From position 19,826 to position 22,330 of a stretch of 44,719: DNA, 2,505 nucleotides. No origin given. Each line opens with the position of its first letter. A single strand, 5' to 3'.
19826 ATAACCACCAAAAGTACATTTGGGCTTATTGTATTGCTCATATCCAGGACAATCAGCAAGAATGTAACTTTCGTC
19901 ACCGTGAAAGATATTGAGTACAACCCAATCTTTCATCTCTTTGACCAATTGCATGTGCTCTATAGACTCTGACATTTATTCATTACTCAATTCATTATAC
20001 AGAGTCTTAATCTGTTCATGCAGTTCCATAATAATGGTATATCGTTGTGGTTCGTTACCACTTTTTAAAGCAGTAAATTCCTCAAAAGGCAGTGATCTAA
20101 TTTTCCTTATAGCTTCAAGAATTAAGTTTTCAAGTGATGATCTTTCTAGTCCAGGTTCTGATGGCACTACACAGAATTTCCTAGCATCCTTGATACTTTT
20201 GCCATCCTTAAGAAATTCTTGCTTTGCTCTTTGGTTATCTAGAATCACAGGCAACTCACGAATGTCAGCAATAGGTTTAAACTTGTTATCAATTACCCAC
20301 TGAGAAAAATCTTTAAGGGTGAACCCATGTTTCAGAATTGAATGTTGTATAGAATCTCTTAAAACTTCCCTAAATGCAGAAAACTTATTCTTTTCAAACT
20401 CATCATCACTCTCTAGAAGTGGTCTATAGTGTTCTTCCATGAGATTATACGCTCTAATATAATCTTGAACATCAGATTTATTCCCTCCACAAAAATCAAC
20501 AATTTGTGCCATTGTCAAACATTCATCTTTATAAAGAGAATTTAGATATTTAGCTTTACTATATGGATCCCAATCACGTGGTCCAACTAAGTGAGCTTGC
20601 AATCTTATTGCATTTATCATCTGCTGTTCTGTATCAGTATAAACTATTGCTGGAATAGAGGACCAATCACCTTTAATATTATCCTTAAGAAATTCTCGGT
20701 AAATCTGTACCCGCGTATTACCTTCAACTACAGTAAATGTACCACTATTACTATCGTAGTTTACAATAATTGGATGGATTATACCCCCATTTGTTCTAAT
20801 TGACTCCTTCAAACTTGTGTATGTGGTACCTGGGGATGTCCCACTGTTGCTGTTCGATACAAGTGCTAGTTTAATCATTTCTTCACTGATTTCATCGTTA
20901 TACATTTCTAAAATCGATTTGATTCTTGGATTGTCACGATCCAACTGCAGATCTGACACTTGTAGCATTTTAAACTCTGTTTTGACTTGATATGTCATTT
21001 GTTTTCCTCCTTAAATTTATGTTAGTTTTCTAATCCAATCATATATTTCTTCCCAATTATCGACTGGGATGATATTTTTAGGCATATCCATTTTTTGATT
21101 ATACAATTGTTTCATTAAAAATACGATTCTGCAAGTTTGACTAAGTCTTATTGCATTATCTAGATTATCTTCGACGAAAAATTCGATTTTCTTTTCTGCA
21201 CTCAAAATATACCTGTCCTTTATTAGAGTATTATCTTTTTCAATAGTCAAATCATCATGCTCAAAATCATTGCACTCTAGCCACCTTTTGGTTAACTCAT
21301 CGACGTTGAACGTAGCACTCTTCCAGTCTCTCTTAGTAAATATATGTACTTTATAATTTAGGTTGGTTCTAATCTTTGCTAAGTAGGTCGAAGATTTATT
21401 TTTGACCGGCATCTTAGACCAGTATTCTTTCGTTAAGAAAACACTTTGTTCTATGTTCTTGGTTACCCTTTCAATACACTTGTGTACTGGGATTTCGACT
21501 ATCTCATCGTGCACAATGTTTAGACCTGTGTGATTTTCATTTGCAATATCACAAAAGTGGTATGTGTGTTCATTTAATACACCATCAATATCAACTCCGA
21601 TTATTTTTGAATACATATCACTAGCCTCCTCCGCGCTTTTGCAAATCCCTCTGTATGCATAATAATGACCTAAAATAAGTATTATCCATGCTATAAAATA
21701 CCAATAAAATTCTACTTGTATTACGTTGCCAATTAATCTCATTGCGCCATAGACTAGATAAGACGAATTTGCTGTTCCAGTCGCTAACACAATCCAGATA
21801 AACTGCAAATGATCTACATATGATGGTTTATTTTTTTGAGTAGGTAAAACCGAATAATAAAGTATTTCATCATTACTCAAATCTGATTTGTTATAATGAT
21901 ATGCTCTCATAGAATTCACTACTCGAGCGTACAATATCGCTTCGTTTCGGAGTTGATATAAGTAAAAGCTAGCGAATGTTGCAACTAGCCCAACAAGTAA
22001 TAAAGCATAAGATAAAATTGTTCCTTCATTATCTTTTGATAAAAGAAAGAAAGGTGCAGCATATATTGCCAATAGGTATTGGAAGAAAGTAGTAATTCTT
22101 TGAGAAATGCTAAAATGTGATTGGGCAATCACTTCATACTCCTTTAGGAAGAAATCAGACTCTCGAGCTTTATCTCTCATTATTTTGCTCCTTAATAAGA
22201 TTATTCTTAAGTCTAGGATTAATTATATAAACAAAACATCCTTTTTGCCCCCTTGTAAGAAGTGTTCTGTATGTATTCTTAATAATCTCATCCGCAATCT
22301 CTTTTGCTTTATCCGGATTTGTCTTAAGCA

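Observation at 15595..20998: Tightly coupled five-gene block ParB-like / PD-(D/E)xK / SNF2 / ParB-like / B12-domain radical SAM: candidate undescribed DNA-targeting (modification or defence) system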

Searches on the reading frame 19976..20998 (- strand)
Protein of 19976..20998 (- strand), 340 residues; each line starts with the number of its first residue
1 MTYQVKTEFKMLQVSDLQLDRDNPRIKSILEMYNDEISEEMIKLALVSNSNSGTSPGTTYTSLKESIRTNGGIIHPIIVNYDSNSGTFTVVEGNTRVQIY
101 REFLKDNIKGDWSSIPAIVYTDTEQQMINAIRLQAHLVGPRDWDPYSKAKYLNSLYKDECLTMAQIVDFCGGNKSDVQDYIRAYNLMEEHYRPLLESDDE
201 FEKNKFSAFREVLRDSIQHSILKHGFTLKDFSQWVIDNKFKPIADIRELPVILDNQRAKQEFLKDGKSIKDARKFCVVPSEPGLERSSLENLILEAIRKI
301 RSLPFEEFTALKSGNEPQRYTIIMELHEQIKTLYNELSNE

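Call 3: search_protein_families(library=pfam, proteins=[window:19976-20998:-], max_evalue=0.01)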
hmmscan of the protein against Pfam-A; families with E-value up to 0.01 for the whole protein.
window:19976-20998:- (340 aa): 1 family
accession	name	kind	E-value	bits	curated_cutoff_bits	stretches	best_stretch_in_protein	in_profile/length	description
PF02195.25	ParB_N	-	0.00023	21.6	26.3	1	62-129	29-87/95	ParB N-terminal domain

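Call 4: search_protein_families(library=padloc, proteins=[window:19976-20998:-], max_evalue=0.01)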
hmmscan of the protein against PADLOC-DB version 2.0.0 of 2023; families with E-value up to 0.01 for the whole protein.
window:19976-20998:- (340 aa): 7 families
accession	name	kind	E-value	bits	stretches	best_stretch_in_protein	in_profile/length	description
PDLC04607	PDC-M38A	-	1.7e-13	47.8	1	9-217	9-225/715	-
PDLC04017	PD-Lambda-5_A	-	2.3e-05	21.4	1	12-106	14-95/473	-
PDLC03998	PD-Lambda-5_A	-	7e-05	19.8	1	9-98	4-82/466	-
PDLC03995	PD-Lambda-5_A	-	0.00016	18.9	1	13-98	16-93/503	-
PDLC03999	PD-Lambda-5_A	-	0.0013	15.5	1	10-103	7-87/493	-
PDLC04008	PD-Lambda-5_A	-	0.0016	15.4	1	8-98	3-83/449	-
PDLC04013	PD-Lambda-5_A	-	0.0047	14.3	0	9-97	5-81/440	-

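Call 5: search_protein_families(library=ncbifam, proteins=[window:19976-20998:-], max_evalue=0.01)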
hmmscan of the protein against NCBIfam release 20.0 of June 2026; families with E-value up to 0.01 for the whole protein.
window:19976-20998:- (340 aa): 3 families
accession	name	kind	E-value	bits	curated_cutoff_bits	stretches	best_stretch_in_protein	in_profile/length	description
TIGR03734.1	PRTRC_parB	hypoth_equivalog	0.00024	19.8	278.6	1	60-127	17-81/555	PRTRC system ParB family protein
TIGR04285.1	nucleoid_noc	exception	0.00074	18.9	315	1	62-189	28-143/255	nucleoid occlusion protein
TIGR03764.1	ICE_PFGI_1_parB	hypoth_equivalog_domain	0.0031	17.2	143.75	1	51-115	24-88/260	ParB family protein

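Call 72: search_solved_structures(query=A5, max_evalue=1)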
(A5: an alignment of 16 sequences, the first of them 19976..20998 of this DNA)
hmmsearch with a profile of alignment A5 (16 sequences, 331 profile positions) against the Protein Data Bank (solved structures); distinct sequences matched with E-value up to 1: 27.
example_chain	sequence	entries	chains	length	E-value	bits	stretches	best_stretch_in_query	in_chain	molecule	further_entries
7nfu_A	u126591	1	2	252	0.0001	25.1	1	27-173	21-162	Nucleoid occlusion protein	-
7ng0_A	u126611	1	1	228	0.00013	24.8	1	47-173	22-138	Nucleoid occlusion protein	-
7ol9_A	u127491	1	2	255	0.00013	24.7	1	48-172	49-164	Nucleoid occlusion protein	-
7bnk_A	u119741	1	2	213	0.00059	22.6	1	48-91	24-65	ParB family protein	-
7bnr_A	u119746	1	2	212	0.0006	22.5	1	48-91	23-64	ParB family protein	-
7o0n_A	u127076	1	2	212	0.00081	22.1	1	48-91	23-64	ParB family protein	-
5uje_A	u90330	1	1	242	0.0027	20.4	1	49-96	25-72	SbnI protein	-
5ujd_A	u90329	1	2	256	0.018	17.7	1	45-95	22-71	Siderophore biosynthesis protein SbnI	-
6nr6_A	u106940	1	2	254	0.018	17.7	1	46-95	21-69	Bifunctional transcriptional regulator/O-phospho-L-serine synthase SbnI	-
6txj_A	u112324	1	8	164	0.071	15.7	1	196-249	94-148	Ferritin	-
7xa0_A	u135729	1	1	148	0.14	14.8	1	194-246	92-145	Ferritin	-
7xa1_A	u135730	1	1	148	0.16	14.6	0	196-246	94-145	Ferritin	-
7dl5_H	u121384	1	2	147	0.16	14.5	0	196-246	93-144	Ferritin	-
7xa2_A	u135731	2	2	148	0.19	14.3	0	196-246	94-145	Ferritin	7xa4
6txh_A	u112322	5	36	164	0.19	14.3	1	196-249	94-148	Ferritin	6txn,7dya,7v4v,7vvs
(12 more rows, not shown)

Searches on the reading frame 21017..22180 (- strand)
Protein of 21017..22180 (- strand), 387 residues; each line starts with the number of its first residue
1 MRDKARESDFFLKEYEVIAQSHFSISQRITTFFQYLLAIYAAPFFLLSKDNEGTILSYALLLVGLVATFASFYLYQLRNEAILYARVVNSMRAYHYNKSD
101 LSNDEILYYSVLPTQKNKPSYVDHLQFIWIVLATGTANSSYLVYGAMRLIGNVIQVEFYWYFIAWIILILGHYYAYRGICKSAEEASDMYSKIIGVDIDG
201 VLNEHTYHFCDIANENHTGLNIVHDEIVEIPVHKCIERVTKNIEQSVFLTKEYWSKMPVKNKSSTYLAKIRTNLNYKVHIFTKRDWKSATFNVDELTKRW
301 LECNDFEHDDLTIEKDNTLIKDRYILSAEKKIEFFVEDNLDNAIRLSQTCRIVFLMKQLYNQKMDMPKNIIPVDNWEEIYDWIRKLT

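Call 3: search_protein_families(library=pfam, proteins=[window:21017-22180:-], max_evalue=0.01)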
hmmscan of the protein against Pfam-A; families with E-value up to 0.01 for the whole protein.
window:21017-22180:- (387 aa): 0 families

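Call 4: search_protein_families(library=padloc, proteins=[window:21017-22180:-], max_evalue=0.01)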
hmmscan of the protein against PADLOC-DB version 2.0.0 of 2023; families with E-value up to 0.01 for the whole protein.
window:21017-22180:- (387 aa): 0 families

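Call 5: search_protein_families(library=ncbifam, proteins=[window:21017-22180:-], max_evalue=0.01)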
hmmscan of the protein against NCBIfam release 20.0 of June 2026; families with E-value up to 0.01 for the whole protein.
window:21017-22180:- (387 aa): 1 family
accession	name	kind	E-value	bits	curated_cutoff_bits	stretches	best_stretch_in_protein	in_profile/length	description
NF041014.1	pilin_ComGG_2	equivalog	0.0088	16.7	40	0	51-95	3-47/101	competence type IV pilus minor pilin ComGG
